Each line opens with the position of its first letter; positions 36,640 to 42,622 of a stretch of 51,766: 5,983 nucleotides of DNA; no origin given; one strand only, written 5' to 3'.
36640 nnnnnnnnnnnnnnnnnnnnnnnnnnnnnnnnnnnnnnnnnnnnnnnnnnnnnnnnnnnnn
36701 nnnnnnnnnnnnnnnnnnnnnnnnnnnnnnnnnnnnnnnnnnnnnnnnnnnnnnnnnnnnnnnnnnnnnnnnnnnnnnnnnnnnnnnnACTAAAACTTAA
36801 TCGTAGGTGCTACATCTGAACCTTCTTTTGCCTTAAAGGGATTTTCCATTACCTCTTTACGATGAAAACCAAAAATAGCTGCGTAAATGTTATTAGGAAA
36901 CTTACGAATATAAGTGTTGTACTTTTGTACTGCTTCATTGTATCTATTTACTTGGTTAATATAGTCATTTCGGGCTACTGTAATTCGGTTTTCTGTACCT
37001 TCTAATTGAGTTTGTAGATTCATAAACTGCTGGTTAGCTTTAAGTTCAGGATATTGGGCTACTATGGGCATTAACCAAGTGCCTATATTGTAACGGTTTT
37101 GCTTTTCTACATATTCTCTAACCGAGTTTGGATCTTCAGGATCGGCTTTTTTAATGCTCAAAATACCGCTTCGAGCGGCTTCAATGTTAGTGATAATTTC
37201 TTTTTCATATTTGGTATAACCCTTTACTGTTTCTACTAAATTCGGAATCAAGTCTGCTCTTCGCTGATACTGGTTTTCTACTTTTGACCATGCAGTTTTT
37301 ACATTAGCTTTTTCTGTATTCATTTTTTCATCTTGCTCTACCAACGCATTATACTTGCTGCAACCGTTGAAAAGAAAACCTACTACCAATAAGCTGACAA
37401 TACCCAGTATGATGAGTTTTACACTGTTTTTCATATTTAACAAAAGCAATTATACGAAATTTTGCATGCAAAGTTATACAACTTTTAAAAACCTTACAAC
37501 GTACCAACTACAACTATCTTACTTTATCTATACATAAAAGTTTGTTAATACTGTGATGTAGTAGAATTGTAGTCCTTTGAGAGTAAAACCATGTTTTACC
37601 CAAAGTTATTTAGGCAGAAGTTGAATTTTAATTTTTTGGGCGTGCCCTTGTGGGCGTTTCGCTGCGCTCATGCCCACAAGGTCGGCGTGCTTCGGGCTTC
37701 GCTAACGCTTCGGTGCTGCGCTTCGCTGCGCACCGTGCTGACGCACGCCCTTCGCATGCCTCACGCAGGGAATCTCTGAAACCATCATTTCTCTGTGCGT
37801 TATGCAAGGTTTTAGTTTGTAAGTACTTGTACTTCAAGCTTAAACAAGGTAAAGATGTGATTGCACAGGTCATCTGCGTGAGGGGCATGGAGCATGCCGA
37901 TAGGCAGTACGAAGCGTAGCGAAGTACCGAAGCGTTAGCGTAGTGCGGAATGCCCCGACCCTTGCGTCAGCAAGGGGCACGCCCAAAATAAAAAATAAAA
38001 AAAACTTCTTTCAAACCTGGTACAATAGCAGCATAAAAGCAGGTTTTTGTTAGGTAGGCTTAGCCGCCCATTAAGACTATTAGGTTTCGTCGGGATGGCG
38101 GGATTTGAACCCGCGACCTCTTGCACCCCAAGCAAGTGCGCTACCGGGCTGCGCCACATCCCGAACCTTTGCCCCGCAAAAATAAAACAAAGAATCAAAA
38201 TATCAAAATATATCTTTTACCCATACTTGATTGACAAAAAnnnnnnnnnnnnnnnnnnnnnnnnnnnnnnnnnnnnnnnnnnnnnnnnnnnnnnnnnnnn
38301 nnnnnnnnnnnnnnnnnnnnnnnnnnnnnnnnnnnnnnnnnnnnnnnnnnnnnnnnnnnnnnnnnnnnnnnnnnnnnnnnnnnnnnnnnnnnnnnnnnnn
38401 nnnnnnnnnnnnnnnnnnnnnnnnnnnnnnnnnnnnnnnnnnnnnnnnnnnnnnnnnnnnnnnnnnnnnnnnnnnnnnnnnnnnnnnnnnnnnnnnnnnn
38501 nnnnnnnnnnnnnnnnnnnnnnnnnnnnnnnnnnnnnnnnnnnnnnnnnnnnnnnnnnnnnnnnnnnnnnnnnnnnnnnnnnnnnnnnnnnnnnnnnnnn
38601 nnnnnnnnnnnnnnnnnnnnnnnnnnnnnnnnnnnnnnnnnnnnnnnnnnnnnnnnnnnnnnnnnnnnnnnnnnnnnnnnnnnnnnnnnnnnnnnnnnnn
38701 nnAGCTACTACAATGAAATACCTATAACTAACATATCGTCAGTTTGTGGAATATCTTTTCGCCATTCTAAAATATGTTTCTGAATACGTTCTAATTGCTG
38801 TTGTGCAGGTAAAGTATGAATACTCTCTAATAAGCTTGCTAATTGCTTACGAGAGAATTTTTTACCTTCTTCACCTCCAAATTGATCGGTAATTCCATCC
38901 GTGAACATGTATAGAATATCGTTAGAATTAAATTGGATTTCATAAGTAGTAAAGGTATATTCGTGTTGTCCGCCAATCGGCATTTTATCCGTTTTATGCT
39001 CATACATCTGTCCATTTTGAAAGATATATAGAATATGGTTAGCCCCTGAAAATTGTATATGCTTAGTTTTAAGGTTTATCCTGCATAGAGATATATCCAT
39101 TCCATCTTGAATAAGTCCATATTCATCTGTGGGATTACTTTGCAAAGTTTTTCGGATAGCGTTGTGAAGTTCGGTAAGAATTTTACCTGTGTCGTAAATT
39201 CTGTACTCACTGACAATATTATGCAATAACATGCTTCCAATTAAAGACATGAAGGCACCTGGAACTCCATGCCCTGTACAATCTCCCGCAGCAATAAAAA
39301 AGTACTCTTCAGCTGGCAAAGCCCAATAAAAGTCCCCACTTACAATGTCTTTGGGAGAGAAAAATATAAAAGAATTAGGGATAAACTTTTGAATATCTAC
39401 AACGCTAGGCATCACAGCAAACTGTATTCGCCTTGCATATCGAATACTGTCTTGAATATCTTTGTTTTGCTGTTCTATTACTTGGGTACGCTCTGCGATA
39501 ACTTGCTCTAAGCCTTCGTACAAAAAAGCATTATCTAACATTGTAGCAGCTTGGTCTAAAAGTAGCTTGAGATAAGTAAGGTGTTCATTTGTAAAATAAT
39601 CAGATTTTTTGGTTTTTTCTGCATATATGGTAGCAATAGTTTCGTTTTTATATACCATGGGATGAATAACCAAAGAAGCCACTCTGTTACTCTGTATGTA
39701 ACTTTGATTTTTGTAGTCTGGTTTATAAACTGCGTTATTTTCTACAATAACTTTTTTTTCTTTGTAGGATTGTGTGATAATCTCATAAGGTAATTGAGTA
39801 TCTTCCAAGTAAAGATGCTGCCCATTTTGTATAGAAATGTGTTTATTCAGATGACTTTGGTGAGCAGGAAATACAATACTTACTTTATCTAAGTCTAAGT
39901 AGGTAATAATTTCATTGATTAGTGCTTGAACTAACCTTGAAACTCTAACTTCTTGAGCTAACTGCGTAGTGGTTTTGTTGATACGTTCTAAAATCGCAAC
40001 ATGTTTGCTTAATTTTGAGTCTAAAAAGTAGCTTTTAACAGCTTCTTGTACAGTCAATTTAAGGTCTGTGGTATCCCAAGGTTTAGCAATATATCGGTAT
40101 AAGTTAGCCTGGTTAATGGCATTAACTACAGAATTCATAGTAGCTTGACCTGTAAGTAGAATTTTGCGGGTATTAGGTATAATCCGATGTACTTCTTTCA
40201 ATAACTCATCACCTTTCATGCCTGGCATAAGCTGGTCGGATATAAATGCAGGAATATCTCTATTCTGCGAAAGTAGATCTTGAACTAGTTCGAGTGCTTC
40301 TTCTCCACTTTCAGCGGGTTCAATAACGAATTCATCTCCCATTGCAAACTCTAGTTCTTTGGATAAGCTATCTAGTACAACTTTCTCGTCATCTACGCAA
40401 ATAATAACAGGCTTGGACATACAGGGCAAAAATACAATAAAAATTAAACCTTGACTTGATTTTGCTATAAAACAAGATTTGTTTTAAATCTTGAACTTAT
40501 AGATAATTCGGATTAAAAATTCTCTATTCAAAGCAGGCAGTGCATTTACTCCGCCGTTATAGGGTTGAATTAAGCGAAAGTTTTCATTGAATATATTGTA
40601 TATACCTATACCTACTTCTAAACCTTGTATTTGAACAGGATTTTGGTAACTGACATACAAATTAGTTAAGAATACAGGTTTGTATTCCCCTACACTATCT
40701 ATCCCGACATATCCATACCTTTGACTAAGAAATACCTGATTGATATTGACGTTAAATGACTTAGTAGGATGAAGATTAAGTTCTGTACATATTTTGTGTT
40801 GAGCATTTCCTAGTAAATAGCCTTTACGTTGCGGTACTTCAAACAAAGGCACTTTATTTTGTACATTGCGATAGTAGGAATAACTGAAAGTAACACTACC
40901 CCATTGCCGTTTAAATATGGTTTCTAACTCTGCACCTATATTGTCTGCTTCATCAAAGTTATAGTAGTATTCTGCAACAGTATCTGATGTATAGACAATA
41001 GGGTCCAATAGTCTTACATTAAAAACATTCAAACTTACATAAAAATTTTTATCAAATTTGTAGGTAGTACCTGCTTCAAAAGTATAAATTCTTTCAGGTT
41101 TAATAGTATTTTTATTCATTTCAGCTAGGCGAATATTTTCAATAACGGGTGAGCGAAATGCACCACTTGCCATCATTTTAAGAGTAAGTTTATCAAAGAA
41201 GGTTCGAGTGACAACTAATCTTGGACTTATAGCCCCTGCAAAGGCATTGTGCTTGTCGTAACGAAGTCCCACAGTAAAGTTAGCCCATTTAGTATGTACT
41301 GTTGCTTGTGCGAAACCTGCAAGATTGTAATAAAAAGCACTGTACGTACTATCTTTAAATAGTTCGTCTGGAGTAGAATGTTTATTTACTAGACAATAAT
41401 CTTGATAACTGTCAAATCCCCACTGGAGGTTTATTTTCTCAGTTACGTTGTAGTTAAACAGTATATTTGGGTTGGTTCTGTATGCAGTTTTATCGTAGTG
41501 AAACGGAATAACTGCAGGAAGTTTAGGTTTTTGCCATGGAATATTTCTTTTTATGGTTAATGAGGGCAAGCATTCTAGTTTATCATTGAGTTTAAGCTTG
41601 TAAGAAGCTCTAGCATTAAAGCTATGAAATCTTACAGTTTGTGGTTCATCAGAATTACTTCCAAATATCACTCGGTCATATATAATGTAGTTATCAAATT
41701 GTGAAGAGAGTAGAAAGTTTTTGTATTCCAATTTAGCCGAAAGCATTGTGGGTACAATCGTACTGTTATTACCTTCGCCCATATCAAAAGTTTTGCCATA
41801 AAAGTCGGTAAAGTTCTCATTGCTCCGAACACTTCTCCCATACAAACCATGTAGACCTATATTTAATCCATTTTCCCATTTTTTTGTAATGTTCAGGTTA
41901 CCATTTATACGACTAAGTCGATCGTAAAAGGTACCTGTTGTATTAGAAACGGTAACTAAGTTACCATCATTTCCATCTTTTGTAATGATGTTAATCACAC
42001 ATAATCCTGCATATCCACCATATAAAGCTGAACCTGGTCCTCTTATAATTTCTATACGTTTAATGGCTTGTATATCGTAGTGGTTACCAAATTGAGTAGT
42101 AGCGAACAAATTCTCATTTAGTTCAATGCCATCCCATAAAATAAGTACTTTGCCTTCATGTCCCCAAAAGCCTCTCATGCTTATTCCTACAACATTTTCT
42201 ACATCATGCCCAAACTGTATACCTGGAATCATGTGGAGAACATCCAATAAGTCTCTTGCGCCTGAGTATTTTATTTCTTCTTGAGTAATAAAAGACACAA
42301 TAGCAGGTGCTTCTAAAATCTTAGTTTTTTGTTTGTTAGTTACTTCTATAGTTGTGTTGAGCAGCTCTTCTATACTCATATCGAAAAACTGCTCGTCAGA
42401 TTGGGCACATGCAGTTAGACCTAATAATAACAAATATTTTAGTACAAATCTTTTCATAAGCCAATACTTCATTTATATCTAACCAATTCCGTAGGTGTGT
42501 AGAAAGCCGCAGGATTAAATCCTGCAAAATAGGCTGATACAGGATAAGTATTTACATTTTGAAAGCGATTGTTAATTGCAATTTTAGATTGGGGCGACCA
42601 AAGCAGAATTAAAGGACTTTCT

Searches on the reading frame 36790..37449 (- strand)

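Call 26: search_protein_families(library=pfam, proteins=[window:36790-37449:-], max_evalue=0.0001)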
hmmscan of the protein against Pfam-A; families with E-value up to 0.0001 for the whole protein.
window:36790-37449:- (219 aa): 1 family
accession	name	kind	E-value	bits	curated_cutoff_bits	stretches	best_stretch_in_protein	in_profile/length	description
PF04011.17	LemA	-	1.9e-45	154.8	26.2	1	53-219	1-149/149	LemA family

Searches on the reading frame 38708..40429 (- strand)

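Call 26: search_protein_families(library=pfam, proteins=[window:38708-40429:-], max_evalue=0.0001)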
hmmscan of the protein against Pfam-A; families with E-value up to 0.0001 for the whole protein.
window:38708-40429:- (573 aa): 4 families
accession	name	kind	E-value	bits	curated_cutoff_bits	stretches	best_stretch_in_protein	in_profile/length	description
PF07228.17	SpoIIE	-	8.5e-27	94.8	25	1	375-571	3-189/192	Stage II sporulation protein E (SpoIIE)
PF00072.30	Response_reg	-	1.1e-15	58.1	30.2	1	9-127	1-110/111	Response regulator receiver domain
PF13185.12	GAF_2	-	2.6e-06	28.1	28.6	1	214-299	53-136/136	GAF domain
PF01590.32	GAF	-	7.6e-06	26.9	22.4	1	165-296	4-131/133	GAF domain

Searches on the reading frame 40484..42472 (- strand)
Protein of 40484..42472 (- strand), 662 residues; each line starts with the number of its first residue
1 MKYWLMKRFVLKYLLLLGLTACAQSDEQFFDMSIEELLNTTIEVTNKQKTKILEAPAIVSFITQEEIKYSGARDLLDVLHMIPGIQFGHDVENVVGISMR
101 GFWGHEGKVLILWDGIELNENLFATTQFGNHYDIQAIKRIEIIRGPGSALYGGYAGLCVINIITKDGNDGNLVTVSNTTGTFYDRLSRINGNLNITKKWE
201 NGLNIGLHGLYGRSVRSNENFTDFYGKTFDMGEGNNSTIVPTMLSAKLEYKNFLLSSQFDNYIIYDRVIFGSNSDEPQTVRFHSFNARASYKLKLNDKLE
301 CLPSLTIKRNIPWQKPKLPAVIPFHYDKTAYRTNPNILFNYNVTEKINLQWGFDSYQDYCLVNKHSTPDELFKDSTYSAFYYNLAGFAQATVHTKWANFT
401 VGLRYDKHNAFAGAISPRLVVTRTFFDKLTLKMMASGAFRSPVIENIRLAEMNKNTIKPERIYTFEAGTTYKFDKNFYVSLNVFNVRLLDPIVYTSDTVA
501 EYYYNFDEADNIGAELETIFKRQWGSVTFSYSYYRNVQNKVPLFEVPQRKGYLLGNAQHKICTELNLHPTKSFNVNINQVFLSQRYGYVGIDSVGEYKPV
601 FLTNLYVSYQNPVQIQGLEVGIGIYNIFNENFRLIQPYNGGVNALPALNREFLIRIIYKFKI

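Call 26: search_protein_families(library=pfam, proteins=[window:40484-42472:-], max_evalue=0.0001)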
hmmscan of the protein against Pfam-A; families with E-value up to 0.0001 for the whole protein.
window:40484-42472:- (662 aa): 1 family
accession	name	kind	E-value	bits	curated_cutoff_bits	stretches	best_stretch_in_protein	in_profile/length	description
PF07715.20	Plug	-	2.2e-18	67.2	23.9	1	53-153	3-101/107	TonB-dependent Receptor Plug Domain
